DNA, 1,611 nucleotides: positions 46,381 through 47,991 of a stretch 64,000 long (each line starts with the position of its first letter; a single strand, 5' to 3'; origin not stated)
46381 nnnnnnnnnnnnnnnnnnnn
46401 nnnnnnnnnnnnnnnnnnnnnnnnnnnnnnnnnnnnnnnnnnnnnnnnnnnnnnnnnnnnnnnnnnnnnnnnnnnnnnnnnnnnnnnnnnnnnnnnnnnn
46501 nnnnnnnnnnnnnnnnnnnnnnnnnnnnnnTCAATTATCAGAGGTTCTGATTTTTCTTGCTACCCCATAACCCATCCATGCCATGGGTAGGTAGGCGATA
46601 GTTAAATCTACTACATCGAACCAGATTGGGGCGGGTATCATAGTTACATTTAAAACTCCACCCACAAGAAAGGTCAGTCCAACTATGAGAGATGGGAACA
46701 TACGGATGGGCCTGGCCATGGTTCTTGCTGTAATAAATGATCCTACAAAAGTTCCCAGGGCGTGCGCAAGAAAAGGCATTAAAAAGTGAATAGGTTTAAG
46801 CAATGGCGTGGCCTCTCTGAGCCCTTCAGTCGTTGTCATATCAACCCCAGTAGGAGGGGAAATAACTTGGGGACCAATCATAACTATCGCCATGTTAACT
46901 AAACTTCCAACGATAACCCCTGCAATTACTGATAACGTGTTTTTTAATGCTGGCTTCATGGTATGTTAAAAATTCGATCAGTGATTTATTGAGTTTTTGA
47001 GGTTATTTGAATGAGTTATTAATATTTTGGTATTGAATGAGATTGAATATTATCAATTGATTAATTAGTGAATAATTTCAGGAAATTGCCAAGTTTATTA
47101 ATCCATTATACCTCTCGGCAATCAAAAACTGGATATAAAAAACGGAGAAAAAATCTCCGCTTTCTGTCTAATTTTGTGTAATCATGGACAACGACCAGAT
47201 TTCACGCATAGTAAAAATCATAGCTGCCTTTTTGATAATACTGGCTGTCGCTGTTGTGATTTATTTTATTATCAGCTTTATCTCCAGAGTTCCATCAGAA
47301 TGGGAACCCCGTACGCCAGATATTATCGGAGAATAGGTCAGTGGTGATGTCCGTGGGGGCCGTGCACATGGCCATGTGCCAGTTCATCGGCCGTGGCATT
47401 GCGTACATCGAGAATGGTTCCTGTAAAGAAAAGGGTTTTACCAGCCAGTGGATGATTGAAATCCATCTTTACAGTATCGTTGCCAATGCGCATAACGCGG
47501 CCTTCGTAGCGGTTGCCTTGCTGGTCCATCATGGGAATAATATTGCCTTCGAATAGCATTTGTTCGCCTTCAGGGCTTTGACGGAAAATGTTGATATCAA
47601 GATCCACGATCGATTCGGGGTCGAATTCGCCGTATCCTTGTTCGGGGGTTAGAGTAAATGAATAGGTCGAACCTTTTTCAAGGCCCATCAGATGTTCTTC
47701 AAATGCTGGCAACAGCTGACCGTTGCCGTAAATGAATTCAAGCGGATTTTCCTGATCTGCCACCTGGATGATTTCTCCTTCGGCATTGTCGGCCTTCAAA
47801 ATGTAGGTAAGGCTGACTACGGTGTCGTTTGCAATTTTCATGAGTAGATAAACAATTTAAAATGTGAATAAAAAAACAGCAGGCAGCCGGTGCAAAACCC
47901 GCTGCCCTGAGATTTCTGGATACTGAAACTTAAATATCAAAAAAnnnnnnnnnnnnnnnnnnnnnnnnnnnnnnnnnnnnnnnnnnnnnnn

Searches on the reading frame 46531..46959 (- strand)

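Call 4: search_protein_families(library=pfam, proteins=[window:46531-46959:-], max_evalue=0.001)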
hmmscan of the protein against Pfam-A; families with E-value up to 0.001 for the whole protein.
window:46531-46959:- (142 aa): 0 families

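Call 6: search_protein_families(library=ncbifam, proteins=[window:46531-46959:-], max_evalue=0.00001)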
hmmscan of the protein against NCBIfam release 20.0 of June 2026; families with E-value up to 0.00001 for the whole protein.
window:46531-46959:- (142 aa): 0 families

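Call 80: search_protein_families(library=pfam, proteins=[window:46531-46959:-], max_evalue=1)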
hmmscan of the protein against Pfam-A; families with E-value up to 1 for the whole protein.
window:46531-46959:- (142 aa): 1 family
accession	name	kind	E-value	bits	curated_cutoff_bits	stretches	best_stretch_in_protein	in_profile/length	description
PF12911.12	OppC_N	-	0.12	12.7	23.9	1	5-33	11-37/53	N-terminal TM domain of oligopeptide transport permease C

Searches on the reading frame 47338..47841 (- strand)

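Call 4: search_protein_families(library=pfam, proteins=[window:47338-47841:-], max_evalue=0.001)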
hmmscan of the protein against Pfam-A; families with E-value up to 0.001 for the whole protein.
window:47338-47841:- (167 aa): 1 family
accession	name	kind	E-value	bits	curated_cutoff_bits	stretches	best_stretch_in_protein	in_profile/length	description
PF00254.34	FKBP_C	-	5.4e-09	36.7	21.1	1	4-75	6-76/94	FKBP-type peptidyl-prolyl cis-trans isomerase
